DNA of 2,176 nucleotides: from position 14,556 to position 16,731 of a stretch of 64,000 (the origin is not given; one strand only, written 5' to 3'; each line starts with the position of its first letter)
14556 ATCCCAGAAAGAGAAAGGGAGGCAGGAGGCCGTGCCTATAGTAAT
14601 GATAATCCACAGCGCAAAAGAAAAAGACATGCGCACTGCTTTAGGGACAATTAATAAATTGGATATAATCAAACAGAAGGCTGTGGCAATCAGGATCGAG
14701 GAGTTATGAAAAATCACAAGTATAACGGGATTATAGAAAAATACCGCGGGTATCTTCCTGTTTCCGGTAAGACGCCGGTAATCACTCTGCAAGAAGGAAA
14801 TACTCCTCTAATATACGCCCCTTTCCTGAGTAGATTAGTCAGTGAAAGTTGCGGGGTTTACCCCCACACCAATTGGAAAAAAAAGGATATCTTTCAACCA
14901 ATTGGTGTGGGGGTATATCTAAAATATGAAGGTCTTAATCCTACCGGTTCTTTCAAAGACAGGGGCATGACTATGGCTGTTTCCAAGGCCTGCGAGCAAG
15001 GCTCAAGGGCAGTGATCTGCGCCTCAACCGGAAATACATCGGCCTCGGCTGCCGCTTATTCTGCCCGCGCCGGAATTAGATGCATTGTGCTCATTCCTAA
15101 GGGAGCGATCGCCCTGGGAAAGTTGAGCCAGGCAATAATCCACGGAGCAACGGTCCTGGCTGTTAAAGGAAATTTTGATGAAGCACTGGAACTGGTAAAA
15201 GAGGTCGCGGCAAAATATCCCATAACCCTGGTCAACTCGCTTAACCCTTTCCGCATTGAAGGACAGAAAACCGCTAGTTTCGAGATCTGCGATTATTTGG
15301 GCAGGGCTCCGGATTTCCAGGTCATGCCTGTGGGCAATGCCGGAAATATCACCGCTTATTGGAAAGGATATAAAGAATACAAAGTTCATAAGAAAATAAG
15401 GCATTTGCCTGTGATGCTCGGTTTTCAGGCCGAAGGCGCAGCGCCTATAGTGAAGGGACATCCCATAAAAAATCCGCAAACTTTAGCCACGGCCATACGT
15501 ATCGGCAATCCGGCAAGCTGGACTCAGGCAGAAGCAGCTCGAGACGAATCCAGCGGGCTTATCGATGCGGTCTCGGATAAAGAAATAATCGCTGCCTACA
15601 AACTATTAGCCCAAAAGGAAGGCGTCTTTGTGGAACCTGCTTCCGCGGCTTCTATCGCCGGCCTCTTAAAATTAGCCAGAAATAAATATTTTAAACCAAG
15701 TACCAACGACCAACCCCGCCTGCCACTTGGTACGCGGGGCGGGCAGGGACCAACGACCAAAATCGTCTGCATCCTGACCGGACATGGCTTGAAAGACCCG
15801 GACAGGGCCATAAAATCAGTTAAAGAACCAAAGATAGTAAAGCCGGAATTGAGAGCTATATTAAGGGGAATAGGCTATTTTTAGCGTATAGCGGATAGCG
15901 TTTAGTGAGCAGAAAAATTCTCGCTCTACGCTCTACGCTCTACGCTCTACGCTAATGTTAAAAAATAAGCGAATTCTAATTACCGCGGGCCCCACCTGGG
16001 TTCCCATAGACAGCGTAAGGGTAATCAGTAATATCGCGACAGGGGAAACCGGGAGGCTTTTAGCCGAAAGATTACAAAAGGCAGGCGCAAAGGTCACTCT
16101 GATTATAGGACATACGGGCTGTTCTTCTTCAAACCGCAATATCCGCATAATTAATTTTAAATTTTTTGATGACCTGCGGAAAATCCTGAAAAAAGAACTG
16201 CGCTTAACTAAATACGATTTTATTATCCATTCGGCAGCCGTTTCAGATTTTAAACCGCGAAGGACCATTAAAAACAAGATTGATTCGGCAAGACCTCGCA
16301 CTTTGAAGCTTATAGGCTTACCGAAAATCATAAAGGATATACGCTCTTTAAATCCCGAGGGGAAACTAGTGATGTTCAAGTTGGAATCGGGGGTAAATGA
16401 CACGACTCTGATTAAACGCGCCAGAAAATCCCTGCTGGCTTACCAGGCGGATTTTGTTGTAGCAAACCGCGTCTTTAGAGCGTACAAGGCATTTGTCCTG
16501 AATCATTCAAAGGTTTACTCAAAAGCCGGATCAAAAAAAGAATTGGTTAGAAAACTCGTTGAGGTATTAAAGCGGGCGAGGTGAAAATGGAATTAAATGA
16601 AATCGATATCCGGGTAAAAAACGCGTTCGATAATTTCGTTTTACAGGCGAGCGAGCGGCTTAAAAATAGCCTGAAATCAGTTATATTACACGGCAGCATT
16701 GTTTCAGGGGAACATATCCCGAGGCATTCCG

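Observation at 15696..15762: Heptamer-repeat in-frame insertion in threonine synthase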

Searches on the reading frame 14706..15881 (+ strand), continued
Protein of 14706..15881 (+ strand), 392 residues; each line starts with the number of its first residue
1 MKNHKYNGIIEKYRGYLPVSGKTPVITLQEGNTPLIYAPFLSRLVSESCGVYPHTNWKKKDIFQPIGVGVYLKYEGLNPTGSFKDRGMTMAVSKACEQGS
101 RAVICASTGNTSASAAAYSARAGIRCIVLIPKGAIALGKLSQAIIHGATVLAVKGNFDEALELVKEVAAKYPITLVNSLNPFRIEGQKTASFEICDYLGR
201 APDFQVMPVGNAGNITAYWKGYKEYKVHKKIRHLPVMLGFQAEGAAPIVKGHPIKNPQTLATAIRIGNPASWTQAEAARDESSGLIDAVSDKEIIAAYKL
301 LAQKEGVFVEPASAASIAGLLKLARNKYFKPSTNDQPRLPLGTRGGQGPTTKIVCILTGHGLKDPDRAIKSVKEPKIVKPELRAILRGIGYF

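Call 21: find_encoding_contigs(protein=P0057, flank=10000, max_places=2)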
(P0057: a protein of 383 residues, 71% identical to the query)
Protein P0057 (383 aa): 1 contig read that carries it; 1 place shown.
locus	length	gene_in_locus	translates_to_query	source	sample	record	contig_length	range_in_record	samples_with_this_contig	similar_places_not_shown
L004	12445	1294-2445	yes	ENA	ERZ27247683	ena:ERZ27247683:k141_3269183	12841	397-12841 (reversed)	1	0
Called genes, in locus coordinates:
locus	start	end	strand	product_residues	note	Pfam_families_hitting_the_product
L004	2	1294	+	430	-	?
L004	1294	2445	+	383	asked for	PF00291:PALP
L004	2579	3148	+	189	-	PF04127:DFP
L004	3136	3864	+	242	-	-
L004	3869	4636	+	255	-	PF04536:TPM_phosphatase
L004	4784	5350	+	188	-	PF04011:LemA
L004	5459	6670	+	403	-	PF01676:Metalloenzyme, PF10143:PhosphMutase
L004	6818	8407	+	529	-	PF02554:CstA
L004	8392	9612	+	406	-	PF00696:AA_kinase, PF13399:LytR_C (faint), PF01842:ACT, PF22468:ACT_9, PF13840:ACT_7, PF22468:ACT_9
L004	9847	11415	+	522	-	PF00682:HMGL-like, PF22617:HCS_D2, PF08502:LeuA_dimer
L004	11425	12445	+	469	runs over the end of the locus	PF00133:tRNA-synt_1, PF09334:tRNA-synt_1g, PF13603:tRNA-synt_1_2 (weak), PF09334:tRNA-synt_1g (weak)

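Call 22: find_encoding_contigs(protein=P0040, flank=10000, max_places=2)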
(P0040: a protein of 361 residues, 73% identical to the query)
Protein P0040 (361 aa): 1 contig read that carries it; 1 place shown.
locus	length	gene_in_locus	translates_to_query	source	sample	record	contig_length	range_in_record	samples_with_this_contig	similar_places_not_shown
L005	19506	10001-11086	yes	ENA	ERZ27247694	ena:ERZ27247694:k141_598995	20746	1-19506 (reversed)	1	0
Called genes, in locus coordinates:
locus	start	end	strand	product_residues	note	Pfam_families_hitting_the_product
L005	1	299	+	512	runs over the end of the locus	?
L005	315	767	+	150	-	PF05157:MshEN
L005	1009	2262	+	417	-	PF00437:T2SSE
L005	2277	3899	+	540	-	PF05157:MshEN, PF00437:T2SSE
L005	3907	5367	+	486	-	PF00989:PAS, PF08448:PAS_4, PF13426:PAS_9, PF00989:PAS, PF13426:PAS_9, PF00512:HisKA, PF02518:HATPase_c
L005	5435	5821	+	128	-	PF00072:Response_reg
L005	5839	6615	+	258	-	PF00303:Thymidylat_synt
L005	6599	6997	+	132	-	PF07238:PilZ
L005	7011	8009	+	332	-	PF01210:NAD_Gly3P_dh_N, PF07479:NAD_Gly3P_dh_C, PF20618:GPD_NAD_C_bact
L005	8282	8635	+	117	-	PF07238:PilZ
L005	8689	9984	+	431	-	PF03447:NAD_binding_3, PF00742:Homoserine_dh, PF01842:ACT, PF22629:ACT_AHAS_ss (weak)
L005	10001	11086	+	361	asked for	PF00291:PALP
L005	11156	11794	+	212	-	PF04127:DFP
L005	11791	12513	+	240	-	-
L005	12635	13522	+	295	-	-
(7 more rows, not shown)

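Call 33: find_related_loci(query=window:14706-15881:+, collection=metagenome_contigs, flank=5000)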
Query window:14706-15881:+ (392 aa) in metagenome_contigs; peptide patterns used: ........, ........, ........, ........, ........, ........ (x = any residue, [..] = any of these).
600 stretches matched a pattern (row limit reached: there are more); 593 encode a relative of the query (tblastn E <= 1e-3); the best 80 are kept; 80 distinct loci.
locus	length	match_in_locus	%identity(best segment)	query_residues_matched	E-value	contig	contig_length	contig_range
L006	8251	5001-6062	70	1-391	0e+0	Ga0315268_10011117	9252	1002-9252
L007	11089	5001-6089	71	2-391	4e-177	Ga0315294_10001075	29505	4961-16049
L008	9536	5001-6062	70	1-391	5e-175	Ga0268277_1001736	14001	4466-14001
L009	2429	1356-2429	68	2-387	0e+0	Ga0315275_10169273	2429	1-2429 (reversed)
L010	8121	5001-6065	70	6-391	1e-172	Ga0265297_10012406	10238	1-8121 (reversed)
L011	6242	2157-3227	69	5-391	5e-173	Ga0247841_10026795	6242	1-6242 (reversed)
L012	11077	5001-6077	70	1-391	4e-170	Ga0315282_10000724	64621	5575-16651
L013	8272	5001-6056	73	5-391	2e-169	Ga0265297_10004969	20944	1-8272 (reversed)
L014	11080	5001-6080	66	2-390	2e-168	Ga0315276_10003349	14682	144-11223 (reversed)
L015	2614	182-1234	66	6-390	7e-179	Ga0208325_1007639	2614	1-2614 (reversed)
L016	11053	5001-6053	68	6-391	1e-161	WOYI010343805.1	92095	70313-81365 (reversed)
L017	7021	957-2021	64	1-391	2e-160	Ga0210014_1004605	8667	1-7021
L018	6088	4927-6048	66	1-391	1e-161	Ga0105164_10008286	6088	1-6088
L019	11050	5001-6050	66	3-389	2e-159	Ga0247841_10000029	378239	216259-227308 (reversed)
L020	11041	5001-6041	67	6-389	3e-158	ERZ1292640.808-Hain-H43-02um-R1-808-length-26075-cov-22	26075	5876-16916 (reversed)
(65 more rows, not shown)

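Call 35: find_encoding_contigs(protein=P0055, flank=5000, max_places=1)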
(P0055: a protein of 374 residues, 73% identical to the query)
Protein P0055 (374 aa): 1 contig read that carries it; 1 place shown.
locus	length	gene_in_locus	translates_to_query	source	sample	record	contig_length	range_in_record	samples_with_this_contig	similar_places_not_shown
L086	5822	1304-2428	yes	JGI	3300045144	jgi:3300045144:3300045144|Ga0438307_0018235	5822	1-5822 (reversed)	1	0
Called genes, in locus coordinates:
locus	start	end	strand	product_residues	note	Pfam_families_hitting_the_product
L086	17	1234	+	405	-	PF03447:NAD_binding_3, PF00742:Homoserine_dh, PF01842:ACT, PF22629:ACT_AHAS_ss (weak)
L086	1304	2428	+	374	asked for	PF00291:PALP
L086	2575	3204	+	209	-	PF04127:DFP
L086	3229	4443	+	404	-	PF01676:Metalloenzyme, PF10143:PhosphMutase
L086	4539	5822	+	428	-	?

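Call 36: find_encoding_contigs(protein=P0096, flank=5000, max_places=1)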
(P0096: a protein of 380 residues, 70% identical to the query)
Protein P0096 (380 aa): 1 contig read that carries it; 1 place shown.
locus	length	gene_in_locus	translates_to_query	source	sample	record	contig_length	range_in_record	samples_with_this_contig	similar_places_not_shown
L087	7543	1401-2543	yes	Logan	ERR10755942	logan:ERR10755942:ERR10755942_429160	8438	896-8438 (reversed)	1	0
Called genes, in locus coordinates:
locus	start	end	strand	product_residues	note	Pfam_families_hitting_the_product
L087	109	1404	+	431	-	PF03447:NAD_binding_3, PF00742:Homoserine_dh, PF01842:ACT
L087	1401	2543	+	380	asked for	PF00291:PALP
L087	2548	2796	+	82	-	PF04127:DFP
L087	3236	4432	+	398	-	PF01676:Metalloenzyme, PF10143:PhosphMutase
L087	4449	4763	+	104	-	-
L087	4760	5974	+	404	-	PF00696:AA_kinase, PF01842:ACT, PF22468:ACT_9, PF13840:ACT_7, PF01842:ACT (weak), PF22468:ACT_9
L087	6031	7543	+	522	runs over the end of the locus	PF00682:HMGL-like, PF22617:HCS_D2, PF08502:LeuA_dimer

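Call 37: find_encoding_contigs(protein=P0007, flank=5000, max_places=1)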
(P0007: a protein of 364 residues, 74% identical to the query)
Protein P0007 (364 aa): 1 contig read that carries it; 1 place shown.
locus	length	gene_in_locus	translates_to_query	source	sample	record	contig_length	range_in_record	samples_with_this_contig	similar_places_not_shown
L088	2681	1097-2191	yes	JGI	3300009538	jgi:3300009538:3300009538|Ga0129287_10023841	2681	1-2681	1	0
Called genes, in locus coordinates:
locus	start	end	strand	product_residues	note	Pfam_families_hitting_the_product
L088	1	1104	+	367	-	?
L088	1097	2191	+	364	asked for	PF00291:PALP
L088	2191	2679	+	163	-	?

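Call 38: find_encoding_contigs(protein=P0032, flank=10000, max_places=1)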
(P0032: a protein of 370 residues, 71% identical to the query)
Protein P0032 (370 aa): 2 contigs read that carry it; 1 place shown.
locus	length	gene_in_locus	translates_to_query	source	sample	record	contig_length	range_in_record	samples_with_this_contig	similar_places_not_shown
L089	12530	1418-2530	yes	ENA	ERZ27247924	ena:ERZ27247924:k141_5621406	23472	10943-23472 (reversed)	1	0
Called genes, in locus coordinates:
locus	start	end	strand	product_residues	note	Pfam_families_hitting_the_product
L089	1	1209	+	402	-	?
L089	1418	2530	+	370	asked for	PF00291:PALP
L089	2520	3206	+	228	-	PF04127:DFP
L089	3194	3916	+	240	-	-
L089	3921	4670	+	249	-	-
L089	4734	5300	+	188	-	PF04011:LemA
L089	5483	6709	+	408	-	PF01676:Metalloenzyme, PF10143:PhosphMutase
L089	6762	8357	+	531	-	PF02554:CstA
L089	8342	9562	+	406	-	PF00696:AA_kinase, PF01842:ACT, PF22468:ACT_9, PF13840:ACT_7, PF01842:ACT (weak), PF22468:ACT_9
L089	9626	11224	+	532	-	PF00682:HMGL-like, PF22617:HCS_D2, PF08502:LeuA_dimer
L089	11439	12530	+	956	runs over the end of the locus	PF00133:tRNA-synt_1, PF09334:tRNA-synt_1g, PF13603:tRNA-synt_1_2 (weak), PF00133:tRNA-synt_1, PF01406:tRNA-synt_1e (weak), PF09334:tRNA-synt_1g, PF08264:Anticodon_1, PF10458:Val_tRNA-synt_C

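Call 73: predict_structure(alignment_id=A2)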
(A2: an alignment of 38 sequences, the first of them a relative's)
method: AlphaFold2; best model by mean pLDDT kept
length: 392 residues; sequences in the alignment: 38
mean_pLDDT: 57.2   pTM: 0.55
mean pLDDT of the five models: 57.2, 53.8, 52.4, 51.9, 51.6
residues with pLDDT >= 90: 13; 70-90: 92; 50-70: 123; < 50: 164
segments of 3 or more residues with pLDDT < 50: 1-3, 31-33, 51-66, 74-81, 179-191, 198-217, 235-295, 309-315, 334-347, 356-367
pLDDT, mean of each block of 10 residues (from residue 1): 54 68 74 56 58 41 51 45 63 86 81 82 90 60 79 78 87 74 44 49 43 46 57 47 29 26 27 39 37 49 50 49 60 46 45 49 46 76 87 75
secondary structure, 60 per line:
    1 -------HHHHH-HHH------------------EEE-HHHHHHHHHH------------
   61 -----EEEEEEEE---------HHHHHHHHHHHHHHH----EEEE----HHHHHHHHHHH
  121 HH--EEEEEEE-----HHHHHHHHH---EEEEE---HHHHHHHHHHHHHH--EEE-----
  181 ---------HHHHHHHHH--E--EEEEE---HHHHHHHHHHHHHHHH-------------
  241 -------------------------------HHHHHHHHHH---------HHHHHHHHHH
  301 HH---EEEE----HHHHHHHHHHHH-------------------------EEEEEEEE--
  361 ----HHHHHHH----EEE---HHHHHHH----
elements in order: H8-12 E35-37 H39-48 E66-73 H83-97 E102-105 H110-122 E125-131 H137-145 E149-153 H157-170 E173-175 H190-198 E204-208 H212-227 H272-281 H291-302 E306-309 H314-325 E351-358 H365-371 E376-378 H382-388

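Call 102: search_protein_families(library=pfam, proteins=[window:14706-15881:+], max_evalue=0.00001)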
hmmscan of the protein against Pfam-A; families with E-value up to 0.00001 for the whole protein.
window:14706-15881:+ (392 aa): 1 family
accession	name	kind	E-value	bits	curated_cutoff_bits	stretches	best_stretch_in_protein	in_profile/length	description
PF00291.31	PALP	-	1.5e-68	231.8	35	1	26-332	1-286/295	Pyridoxal-phosphate dependent enzyme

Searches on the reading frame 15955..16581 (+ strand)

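Call 102: search_protein_families(library=pfam, proteins=[window:15955-16581:+], max_evalue=0.00001)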
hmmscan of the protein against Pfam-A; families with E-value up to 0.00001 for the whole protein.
window:15955-16581:+ (209 aa): 1 family
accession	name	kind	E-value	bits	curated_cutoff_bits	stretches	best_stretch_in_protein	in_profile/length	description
PF04127.22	DFP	-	1.1e-39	136.6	22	1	2-187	1-183/186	DNA/pantothenate metabolism flavoprotein C-terminal domain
